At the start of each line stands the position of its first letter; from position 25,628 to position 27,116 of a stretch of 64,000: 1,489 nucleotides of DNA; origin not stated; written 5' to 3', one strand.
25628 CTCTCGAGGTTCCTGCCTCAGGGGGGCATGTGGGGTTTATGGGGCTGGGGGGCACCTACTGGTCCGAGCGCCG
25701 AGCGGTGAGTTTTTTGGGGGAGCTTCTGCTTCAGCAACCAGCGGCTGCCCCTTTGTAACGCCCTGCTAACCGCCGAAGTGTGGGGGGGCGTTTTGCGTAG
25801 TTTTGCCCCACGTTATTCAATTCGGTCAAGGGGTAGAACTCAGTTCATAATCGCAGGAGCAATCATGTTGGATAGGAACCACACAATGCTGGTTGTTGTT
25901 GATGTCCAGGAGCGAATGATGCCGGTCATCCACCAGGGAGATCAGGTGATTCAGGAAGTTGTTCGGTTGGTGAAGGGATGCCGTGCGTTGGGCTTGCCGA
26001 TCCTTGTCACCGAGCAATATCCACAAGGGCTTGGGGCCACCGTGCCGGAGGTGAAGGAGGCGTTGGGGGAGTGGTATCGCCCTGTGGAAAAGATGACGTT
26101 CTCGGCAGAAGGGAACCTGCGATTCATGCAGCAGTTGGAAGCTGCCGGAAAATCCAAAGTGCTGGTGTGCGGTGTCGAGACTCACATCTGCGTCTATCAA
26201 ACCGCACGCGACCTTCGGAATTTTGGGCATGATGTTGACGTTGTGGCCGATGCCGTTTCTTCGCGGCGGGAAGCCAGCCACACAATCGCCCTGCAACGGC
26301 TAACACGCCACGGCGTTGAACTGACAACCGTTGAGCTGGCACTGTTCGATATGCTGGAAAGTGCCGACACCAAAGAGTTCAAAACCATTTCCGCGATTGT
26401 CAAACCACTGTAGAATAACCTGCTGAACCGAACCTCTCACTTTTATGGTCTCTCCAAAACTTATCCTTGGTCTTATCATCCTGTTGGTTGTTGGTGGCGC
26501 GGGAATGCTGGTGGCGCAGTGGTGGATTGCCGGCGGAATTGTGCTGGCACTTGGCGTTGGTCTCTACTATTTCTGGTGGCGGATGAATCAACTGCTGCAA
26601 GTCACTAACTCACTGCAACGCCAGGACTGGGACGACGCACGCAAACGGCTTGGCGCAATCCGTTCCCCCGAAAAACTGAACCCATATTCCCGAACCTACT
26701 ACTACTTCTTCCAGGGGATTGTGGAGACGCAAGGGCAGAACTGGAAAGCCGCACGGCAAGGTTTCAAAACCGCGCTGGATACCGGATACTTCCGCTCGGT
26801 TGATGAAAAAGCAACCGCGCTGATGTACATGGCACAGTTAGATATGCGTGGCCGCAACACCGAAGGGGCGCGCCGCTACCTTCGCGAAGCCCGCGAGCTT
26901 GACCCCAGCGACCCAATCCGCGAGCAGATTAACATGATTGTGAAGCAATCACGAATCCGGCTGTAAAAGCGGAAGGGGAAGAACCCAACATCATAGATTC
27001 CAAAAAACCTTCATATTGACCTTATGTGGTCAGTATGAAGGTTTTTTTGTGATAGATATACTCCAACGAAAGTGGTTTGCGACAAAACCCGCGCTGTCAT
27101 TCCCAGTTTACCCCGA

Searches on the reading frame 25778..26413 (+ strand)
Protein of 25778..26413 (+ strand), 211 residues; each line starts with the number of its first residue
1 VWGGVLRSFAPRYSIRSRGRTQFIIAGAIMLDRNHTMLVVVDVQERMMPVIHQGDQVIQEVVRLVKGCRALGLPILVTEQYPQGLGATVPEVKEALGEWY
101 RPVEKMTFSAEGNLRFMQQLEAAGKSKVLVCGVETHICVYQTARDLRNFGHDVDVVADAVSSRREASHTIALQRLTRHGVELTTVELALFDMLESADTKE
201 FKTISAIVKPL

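Call 38: search_protein_families(library=pfam, proteins=[window:25778-26413:+], max_evalue=0.00001)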
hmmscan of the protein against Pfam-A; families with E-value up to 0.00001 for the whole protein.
window:25778-26413:+ (211 aa): 1 family
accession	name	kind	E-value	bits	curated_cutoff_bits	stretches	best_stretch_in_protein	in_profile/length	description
PF00857.26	Isochorismatase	-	1.1e-32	114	27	1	36-186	1-174/175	Isochorismatase domain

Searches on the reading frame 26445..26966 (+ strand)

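Call 38: search_protein_families(library=pfam, proteins=[window:26445-26966:+], max_evalue=0.00001)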
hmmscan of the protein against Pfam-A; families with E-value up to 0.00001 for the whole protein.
window:26445-26966:+ (173 aa): 1 family
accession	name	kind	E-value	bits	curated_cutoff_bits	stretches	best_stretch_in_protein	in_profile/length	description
PF07719.23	TPR_2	-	3.5e-06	27.1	27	0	123-156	1-34/34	Tetratricopeptide repeat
